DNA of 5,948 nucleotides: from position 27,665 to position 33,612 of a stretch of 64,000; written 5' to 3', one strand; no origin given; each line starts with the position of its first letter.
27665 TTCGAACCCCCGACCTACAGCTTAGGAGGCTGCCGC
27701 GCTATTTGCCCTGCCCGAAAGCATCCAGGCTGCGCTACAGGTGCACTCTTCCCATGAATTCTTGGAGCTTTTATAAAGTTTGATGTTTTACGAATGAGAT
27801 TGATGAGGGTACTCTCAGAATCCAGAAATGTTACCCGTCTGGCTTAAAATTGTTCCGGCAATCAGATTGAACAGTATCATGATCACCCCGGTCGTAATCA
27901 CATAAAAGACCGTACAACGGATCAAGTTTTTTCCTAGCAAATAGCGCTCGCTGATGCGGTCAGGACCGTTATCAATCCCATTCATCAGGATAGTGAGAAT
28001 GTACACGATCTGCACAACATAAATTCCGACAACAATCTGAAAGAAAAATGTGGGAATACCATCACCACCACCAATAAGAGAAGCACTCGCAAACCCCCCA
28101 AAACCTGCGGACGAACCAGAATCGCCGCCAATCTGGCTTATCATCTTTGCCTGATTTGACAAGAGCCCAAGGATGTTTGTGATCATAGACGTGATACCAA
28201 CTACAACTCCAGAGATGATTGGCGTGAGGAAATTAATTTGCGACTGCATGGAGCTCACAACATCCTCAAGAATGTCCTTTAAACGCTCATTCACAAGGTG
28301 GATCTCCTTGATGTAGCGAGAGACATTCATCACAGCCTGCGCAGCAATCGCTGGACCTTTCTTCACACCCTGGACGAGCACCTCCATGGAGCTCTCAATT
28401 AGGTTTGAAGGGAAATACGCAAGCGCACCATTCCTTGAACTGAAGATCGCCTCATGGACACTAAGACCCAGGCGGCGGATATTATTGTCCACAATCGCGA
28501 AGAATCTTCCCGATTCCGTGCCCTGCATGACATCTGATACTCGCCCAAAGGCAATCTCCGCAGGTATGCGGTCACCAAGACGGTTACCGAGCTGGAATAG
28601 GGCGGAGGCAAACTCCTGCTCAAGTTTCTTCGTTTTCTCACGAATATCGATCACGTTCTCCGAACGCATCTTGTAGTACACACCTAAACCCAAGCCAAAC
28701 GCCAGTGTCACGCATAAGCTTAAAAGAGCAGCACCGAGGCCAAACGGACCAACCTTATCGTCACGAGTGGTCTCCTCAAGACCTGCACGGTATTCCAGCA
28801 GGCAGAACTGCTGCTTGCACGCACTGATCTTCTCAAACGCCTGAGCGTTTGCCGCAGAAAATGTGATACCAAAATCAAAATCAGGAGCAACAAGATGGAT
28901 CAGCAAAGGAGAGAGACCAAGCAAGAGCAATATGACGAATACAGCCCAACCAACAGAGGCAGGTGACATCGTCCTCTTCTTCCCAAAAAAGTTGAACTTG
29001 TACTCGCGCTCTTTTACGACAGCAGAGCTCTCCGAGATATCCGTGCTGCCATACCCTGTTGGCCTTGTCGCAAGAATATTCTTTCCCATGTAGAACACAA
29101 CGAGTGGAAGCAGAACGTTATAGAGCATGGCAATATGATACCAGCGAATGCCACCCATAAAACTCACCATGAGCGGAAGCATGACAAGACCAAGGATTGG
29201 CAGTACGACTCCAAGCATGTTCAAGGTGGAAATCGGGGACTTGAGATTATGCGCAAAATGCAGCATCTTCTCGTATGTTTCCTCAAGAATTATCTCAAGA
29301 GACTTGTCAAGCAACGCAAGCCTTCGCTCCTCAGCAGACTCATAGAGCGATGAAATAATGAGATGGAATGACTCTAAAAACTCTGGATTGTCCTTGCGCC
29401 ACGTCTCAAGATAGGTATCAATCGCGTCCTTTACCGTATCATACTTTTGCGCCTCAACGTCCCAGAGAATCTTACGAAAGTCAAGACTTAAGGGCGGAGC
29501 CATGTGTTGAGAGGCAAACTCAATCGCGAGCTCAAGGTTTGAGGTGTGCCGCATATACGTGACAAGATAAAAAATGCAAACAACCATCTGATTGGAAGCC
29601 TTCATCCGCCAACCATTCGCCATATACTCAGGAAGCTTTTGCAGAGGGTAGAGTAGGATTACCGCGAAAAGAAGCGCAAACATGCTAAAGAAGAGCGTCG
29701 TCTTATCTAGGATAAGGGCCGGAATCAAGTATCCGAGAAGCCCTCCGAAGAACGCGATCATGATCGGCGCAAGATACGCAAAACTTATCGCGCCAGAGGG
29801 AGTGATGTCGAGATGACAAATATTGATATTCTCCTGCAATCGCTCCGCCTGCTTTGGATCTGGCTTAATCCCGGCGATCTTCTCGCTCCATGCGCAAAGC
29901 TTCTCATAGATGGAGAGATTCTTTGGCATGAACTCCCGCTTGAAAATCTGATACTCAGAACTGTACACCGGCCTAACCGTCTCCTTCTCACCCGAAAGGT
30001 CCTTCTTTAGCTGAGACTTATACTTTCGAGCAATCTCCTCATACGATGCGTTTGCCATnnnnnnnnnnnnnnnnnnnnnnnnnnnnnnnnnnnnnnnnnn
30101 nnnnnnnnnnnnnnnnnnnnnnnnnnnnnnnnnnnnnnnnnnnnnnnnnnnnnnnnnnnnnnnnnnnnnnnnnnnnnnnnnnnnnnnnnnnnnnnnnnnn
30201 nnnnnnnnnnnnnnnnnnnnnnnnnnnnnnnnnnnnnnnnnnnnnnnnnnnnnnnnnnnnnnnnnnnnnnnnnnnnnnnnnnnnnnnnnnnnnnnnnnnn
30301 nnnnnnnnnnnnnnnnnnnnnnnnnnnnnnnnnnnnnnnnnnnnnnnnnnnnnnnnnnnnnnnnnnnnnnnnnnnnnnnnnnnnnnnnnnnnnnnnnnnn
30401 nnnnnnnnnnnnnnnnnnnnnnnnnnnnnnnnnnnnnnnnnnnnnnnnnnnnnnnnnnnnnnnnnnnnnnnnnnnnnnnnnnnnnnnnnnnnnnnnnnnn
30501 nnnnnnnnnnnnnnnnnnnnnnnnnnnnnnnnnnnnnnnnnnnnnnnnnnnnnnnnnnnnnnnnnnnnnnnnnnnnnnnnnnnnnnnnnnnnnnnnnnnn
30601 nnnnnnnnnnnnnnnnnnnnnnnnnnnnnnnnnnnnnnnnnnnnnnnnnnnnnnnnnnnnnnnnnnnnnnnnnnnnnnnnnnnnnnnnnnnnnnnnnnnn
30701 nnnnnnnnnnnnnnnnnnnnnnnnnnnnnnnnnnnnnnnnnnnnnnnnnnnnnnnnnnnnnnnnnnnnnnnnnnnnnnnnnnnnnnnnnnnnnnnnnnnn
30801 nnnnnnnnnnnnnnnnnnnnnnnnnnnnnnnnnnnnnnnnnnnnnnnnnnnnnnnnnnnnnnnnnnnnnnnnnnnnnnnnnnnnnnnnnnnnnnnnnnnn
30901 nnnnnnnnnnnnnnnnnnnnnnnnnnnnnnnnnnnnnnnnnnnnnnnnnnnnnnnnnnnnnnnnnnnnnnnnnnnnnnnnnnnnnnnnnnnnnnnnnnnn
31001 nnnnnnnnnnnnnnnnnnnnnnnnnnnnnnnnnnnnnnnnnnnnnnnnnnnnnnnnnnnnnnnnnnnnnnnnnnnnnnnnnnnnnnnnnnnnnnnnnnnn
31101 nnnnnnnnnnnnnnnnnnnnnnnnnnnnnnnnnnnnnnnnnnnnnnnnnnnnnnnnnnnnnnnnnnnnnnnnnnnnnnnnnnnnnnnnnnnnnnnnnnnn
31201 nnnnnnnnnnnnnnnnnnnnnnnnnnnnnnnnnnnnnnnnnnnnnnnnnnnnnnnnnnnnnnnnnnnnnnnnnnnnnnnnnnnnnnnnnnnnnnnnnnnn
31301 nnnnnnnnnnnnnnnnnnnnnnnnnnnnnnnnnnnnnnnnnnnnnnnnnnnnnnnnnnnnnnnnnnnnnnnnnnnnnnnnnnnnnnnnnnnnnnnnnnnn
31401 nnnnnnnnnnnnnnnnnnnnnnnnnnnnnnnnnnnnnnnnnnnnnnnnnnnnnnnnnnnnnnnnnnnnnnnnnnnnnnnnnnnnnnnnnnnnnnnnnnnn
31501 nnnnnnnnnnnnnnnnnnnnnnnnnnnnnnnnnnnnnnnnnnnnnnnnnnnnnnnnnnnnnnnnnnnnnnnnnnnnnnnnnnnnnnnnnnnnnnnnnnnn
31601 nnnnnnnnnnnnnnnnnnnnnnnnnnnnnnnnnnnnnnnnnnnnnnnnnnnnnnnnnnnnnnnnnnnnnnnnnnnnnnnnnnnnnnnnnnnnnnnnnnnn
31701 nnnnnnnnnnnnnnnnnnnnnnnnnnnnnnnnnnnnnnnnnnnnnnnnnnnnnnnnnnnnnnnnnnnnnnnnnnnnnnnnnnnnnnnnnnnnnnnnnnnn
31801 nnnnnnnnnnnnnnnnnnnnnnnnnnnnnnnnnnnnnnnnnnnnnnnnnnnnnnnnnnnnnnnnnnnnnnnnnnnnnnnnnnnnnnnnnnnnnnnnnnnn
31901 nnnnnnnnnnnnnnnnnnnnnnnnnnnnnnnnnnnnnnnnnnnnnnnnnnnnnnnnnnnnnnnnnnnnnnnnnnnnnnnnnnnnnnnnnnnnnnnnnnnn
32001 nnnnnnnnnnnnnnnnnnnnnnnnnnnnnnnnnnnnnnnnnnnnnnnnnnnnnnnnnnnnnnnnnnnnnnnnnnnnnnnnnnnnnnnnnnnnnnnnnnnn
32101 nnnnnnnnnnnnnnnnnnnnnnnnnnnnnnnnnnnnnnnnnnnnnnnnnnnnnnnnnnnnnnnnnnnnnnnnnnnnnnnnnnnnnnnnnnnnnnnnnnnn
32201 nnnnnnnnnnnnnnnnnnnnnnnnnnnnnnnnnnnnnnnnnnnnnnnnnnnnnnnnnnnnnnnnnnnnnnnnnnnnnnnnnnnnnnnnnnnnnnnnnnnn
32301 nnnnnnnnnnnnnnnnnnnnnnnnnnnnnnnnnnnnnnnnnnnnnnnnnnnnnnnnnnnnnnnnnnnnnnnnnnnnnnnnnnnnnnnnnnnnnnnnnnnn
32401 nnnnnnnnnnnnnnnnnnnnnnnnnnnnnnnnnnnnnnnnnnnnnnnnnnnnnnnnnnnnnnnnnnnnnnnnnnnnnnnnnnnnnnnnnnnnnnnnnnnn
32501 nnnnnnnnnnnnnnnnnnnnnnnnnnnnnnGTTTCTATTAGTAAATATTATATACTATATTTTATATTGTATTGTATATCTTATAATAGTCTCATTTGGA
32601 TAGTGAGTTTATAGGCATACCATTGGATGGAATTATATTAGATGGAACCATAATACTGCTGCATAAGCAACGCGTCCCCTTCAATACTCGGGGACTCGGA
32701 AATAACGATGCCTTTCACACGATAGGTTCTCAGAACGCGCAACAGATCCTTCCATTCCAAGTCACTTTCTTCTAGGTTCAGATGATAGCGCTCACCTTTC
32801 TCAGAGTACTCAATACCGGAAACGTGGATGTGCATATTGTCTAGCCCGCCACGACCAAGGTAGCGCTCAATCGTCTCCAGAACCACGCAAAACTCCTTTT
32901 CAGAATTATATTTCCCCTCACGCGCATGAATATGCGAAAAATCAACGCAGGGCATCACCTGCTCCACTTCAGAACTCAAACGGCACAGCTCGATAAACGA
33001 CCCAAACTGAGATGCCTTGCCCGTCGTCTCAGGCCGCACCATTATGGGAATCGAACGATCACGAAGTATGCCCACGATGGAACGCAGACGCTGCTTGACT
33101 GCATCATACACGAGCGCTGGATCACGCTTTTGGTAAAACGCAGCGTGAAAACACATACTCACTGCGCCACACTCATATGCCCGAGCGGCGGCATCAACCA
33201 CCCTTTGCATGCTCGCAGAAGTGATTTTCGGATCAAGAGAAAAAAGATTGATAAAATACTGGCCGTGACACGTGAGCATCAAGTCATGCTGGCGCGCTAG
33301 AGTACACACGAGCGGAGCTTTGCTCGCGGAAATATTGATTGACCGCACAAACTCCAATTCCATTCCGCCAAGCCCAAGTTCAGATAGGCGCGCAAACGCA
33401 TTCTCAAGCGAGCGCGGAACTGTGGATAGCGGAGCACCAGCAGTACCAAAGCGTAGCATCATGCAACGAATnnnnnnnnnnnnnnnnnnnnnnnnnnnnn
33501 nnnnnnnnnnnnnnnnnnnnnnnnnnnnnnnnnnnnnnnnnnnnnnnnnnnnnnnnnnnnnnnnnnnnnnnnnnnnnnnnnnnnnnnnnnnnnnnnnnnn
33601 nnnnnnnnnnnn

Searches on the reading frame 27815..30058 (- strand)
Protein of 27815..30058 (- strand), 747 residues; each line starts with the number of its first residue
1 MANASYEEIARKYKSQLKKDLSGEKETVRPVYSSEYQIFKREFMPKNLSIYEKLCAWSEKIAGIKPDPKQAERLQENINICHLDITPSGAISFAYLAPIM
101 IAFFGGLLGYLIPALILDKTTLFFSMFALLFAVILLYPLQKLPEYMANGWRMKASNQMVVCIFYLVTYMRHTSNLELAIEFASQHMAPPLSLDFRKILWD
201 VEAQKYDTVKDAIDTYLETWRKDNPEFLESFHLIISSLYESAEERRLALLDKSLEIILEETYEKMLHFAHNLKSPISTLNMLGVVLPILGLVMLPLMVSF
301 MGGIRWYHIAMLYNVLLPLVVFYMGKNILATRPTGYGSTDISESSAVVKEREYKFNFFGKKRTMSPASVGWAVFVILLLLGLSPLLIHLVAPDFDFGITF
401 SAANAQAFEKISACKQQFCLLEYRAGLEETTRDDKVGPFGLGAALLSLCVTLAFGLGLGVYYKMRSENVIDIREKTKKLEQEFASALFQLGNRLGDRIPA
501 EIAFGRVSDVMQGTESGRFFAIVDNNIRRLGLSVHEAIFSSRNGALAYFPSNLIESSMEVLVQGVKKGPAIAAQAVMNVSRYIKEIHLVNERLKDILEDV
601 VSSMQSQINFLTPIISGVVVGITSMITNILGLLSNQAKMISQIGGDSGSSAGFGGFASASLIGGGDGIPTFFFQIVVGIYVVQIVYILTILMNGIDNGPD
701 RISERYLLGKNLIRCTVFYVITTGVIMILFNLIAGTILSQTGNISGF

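Call 28: list_cluster_members(proteins=[P0001, P0121, window:27815-30058:-, window:17546-19444:-, window:6479-7690:-, window:1314-2111:-])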
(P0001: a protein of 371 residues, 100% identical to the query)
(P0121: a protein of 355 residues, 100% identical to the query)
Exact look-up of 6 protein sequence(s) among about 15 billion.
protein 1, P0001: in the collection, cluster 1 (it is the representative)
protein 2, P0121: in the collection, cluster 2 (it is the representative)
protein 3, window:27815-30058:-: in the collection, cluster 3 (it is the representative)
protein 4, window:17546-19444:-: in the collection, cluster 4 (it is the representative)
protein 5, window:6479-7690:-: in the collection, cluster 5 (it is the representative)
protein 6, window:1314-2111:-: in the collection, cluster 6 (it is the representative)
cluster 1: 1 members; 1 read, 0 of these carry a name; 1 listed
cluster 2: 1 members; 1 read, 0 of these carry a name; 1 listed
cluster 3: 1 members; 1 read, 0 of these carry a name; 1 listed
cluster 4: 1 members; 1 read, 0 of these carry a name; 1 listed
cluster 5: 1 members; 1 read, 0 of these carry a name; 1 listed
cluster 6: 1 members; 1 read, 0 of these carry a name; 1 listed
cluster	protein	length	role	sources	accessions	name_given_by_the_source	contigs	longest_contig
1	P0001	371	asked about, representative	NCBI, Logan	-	-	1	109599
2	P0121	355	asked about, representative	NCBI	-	-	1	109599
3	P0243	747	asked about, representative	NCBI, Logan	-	-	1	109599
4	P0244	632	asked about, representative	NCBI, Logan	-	-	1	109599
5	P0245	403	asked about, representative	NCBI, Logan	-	-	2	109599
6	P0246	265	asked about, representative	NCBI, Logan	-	-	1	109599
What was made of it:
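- Each of the six window proteins I looked up is alone in its 90%-identity cluster (call 28). The gene is a singleton, not a lineage trait (call 28).
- Tried and rejected: Each of the six window proteins I looked up is alone in its 90% cluster (call 28).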

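Call 48: search_protein_families(library=ncbifam, proteins=[window:27815-30058:-], max_evalue=1e-10)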
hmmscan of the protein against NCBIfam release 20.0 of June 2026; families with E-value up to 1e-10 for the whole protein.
window:27815-30058:- (747 aa): 0 families

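Call 65: search_protein_families(library=pfam, proteins=[window:27815-30058:-], max_evalue=0.0001)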
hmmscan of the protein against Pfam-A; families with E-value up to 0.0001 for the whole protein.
window:27815-30058:- (747 aa): 0 families

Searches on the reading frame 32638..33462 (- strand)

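Call 65: search_protein_families(library=pfam, proteins=[window:32638-33462:-], max_evalue=0.0001)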
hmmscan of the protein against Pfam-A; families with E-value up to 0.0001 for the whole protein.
window:32638-33462:- (274 aa): 1 family
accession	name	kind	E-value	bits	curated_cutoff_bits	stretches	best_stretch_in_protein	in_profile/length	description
PF01261.30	AP_endonuc_2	-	4.9e-26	92.4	31.1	1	23-259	1-231/249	Xylose isomerase-like TIM barrel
